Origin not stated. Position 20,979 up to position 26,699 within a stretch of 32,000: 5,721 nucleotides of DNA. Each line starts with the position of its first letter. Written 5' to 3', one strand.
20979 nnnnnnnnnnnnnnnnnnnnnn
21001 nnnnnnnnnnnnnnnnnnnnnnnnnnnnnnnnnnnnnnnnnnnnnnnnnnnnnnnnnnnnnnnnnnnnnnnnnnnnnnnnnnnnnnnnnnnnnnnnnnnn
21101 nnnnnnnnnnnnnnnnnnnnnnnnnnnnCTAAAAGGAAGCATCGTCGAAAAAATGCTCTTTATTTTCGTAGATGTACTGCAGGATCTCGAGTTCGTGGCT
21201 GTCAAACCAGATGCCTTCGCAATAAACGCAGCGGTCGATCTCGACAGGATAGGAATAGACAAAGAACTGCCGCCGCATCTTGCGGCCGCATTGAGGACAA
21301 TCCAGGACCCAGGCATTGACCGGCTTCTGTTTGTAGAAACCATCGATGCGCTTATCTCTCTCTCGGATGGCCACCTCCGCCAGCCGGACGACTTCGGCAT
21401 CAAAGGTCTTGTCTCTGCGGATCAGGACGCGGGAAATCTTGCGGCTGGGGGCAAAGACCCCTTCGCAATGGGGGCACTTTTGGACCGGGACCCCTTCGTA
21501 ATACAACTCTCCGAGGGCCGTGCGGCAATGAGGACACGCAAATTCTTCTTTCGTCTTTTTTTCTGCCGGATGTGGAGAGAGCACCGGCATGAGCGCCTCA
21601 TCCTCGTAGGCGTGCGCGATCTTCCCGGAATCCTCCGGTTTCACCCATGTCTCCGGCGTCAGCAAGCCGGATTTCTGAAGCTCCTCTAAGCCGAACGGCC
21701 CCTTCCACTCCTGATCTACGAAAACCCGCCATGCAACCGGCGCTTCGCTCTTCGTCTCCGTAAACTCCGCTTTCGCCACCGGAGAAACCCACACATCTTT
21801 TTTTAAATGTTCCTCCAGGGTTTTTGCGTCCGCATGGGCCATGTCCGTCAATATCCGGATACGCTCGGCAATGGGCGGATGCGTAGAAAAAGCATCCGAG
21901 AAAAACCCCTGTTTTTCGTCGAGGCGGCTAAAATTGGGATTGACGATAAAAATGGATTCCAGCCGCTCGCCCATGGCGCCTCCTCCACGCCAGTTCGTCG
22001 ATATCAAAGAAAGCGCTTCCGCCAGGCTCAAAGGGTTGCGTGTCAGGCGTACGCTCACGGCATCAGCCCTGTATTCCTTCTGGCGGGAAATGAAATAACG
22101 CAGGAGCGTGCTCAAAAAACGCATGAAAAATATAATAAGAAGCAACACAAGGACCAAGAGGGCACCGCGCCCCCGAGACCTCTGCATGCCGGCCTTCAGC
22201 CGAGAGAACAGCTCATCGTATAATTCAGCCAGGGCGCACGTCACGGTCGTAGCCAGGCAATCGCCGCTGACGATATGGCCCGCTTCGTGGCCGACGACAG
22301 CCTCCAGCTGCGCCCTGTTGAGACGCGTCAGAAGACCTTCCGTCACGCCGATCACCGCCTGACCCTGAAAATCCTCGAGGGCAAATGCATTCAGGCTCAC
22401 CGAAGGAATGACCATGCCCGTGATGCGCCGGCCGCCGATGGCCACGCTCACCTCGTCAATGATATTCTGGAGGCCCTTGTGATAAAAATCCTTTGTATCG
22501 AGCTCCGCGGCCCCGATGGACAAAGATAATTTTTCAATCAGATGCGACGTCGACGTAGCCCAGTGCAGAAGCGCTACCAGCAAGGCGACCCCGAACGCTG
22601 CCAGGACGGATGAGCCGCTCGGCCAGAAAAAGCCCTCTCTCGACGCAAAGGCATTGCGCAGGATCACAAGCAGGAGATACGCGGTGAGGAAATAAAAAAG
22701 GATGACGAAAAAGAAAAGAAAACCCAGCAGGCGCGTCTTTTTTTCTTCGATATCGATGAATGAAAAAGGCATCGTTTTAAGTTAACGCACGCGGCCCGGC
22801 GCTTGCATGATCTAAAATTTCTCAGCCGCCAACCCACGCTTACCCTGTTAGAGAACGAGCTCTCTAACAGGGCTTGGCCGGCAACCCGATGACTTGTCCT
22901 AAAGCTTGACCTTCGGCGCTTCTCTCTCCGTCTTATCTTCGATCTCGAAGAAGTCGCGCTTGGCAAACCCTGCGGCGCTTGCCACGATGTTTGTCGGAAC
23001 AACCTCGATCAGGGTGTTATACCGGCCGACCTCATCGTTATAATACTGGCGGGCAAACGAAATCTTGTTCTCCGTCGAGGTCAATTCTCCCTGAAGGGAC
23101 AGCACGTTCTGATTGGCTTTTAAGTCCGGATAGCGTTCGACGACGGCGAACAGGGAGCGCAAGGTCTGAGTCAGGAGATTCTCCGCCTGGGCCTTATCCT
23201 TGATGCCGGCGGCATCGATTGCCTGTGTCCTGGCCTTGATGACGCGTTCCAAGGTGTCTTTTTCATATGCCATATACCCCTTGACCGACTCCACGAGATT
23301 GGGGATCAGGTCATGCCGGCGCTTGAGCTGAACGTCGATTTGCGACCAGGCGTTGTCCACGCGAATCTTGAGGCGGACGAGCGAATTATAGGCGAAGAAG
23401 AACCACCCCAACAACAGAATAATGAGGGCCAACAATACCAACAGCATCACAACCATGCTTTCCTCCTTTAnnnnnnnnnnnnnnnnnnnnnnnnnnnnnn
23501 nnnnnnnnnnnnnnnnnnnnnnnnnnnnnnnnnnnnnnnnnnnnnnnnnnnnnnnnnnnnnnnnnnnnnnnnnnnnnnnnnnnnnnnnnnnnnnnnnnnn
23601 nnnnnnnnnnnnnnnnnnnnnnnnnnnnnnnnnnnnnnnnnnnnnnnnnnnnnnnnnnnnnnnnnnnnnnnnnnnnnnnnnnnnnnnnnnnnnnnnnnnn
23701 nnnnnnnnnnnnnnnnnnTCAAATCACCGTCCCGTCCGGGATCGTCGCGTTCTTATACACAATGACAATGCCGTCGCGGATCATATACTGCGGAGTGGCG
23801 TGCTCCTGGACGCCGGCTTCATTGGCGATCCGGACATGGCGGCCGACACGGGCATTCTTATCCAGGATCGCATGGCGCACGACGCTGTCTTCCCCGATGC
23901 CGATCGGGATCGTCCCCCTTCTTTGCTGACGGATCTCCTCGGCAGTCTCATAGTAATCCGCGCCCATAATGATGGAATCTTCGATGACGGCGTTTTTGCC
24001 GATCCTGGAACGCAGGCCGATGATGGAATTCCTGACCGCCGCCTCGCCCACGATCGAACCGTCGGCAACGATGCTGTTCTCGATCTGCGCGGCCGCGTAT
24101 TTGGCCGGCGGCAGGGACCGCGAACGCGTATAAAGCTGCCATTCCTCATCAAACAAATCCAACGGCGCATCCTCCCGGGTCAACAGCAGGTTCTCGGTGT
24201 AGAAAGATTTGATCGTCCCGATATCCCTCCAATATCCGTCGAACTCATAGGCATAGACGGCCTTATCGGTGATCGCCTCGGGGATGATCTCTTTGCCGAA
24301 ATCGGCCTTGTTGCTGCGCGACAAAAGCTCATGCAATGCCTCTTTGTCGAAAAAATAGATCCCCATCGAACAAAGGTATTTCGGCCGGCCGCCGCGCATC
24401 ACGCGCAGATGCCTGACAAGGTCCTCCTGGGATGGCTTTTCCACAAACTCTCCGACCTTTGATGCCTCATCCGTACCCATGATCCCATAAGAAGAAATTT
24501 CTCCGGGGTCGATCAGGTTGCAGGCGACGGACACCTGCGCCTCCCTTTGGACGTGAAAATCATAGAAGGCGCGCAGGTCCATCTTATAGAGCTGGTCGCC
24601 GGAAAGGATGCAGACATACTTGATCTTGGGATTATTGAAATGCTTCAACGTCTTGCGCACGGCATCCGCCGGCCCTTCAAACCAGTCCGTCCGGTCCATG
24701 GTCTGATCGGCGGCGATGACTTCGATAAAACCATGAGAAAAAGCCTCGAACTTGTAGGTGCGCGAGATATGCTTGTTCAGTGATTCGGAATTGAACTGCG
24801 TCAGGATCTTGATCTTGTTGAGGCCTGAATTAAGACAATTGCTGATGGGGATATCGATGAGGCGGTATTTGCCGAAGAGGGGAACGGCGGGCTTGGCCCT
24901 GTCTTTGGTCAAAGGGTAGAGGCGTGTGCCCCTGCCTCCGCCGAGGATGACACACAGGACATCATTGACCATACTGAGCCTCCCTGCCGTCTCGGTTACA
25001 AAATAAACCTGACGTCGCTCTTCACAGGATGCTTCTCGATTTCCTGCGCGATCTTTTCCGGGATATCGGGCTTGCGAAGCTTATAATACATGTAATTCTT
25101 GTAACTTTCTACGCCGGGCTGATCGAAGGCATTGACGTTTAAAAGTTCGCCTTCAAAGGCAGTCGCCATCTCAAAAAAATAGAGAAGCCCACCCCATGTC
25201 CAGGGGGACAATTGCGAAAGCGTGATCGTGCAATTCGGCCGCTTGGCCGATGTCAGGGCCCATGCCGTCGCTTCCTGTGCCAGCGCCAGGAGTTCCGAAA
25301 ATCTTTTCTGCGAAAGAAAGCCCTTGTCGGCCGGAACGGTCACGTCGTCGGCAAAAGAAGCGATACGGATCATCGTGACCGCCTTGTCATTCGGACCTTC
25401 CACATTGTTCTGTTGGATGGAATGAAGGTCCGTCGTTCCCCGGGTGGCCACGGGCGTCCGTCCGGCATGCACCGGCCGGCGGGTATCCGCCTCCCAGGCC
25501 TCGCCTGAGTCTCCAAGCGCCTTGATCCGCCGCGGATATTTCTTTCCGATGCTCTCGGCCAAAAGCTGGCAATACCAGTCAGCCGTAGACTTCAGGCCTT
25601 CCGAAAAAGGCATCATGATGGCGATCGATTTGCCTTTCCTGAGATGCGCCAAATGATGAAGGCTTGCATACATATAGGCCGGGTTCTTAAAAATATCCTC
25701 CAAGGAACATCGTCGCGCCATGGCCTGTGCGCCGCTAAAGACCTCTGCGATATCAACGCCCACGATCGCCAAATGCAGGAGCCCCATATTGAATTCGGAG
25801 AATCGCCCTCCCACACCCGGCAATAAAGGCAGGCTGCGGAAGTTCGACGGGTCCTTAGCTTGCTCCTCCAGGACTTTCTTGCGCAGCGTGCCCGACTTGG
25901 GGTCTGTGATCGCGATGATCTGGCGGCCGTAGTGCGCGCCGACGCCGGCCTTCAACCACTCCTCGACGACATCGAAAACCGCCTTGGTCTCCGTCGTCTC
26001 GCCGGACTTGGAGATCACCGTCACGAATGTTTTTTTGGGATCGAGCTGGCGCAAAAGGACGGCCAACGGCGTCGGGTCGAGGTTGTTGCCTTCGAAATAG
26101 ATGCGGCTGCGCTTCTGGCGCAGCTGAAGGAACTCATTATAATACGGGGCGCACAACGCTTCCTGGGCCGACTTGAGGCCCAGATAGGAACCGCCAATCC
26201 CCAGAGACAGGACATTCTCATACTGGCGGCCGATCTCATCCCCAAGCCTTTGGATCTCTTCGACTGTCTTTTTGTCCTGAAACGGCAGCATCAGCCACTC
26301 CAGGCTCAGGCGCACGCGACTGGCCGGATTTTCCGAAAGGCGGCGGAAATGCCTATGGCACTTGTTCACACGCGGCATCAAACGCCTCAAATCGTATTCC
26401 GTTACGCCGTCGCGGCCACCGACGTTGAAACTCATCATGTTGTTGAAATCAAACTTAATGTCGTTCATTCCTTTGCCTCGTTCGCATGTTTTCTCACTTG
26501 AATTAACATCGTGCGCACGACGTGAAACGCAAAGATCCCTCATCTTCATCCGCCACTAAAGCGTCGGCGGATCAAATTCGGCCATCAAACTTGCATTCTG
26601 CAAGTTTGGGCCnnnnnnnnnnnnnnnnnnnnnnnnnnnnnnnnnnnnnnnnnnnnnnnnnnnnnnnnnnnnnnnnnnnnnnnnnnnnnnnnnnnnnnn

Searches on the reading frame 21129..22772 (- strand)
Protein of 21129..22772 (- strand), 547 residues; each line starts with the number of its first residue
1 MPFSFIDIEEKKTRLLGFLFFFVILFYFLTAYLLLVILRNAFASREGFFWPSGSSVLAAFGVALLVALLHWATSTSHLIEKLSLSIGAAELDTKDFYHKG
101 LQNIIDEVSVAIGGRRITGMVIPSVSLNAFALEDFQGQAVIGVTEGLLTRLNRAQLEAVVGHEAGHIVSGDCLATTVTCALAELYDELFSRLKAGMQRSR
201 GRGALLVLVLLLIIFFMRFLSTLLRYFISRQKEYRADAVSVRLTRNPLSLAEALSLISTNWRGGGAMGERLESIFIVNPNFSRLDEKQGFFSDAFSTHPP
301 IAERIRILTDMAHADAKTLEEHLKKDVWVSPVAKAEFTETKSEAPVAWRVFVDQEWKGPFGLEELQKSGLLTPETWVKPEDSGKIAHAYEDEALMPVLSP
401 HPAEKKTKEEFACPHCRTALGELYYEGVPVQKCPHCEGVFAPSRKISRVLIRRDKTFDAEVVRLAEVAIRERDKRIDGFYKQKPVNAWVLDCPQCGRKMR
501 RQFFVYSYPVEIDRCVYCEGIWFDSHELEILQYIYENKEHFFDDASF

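Call 65: search_protein_families(library=pfam, proteins=[window:21129-22772:-])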
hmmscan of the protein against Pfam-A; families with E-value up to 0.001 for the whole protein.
window:21129-22772:- (547 aa): 3 families
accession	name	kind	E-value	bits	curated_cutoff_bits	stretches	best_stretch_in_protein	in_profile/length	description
PF01435.24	Peptidase_M48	-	9.4e-25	88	20.3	1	121-311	29-185/186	Peptidase family M48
PF13453.11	Zn_ribbon_TFIIB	-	7.6e-16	57.7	22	2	491-531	1-38/41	Transcription factor zinc-finger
PF18551.6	TackOD1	-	0.00071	19.6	32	0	490-524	125-159/188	Thaumarchaeal output domain 1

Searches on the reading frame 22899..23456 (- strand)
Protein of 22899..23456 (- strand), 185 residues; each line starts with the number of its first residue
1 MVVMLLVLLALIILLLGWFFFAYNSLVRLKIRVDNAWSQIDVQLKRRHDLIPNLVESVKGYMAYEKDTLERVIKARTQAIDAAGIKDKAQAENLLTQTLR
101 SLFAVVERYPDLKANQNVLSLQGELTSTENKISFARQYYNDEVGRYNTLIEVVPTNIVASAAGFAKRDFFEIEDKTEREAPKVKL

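Call 65: search_protein_families(library=pfam, proteins=[window:22899-23456:-])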
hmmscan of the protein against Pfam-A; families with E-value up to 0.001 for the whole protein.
window:22899-23456:- (185 aa): 1 family
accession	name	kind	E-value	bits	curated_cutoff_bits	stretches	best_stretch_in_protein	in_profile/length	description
PF04011.17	LemA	-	1.6e-61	206.9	26.2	1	36-184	1-148/149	LemA family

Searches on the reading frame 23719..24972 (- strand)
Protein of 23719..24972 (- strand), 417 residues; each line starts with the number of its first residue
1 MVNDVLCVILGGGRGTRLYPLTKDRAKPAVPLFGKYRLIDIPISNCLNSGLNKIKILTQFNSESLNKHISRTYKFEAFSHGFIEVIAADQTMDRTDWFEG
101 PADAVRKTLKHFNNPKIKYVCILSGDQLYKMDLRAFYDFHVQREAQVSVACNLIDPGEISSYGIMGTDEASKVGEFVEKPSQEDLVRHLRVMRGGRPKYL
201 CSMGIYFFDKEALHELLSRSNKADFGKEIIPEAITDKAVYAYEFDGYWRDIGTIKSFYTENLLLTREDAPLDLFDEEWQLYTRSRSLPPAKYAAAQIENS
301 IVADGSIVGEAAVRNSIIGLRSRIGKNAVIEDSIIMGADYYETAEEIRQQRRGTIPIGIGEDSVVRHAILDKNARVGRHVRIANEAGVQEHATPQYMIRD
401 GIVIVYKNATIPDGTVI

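Call 65: search_protein_families(library=pfam, proteins=[window:23719-24972:-])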
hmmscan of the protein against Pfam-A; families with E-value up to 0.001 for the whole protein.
window:23719-24972:- (417 aa): 5 families
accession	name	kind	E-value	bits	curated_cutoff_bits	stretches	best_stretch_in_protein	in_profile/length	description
PF00483.29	NTP_transferase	-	1.2e-58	199.1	21.2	1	8-265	3-243/245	Nucleotidyl transferase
PF25247.1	LbH_GLGC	-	7.2e-49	165.6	27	1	285-416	1-135/135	GLGC left-handed parallel beta-helix domain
PF24894.1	Hexapep_GlmU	-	3e-10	40.6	23.3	1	294-337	13-56/104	GlmU-like, C-terminal hexapeptide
PF25084.1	LbH_EIF2B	-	8.3e-08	32.6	54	1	298-336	20-59/105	EIF2B subunit epsilon LbH domain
PF07959.18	Fucose_pyrophosphorylase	-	1.8e-06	27.6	34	1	121-223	69-175/418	Fucose pyrophosphorylase domain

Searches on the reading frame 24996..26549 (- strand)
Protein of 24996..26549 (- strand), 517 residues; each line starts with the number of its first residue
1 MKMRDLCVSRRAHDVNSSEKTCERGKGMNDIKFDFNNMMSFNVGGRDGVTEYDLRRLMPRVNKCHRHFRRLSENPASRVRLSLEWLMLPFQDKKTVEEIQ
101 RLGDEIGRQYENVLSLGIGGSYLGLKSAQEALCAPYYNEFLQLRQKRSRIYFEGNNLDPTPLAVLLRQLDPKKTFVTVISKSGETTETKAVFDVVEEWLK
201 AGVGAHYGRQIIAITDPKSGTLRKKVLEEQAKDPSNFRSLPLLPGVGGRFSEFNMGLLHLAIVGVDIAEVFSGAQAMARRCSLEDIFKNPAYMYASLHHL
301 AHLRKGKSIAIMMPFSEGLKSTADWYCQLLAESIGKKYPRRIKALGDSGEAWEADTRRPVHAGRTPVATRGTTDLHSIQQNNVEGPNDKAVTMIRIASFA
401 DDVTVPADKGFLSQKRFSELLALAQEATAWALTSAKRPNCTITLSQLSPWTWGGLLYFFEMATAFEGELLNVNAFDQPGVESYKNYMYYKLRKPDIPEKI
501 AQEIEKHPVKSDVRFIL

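Call 65: search_protein_families(library=pfam, proteins=[window:24996-26549:-])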
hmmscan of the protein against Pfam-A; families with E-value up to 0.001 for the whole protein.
window:24996-26549:- (517 aa): 1 family
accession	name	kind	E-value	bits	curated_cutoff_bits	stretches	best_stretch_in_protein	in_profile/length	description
PF00342.24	PGI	-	1.5e-23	83.7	22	2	105-339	91-311/486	Phosphoglucose isomerase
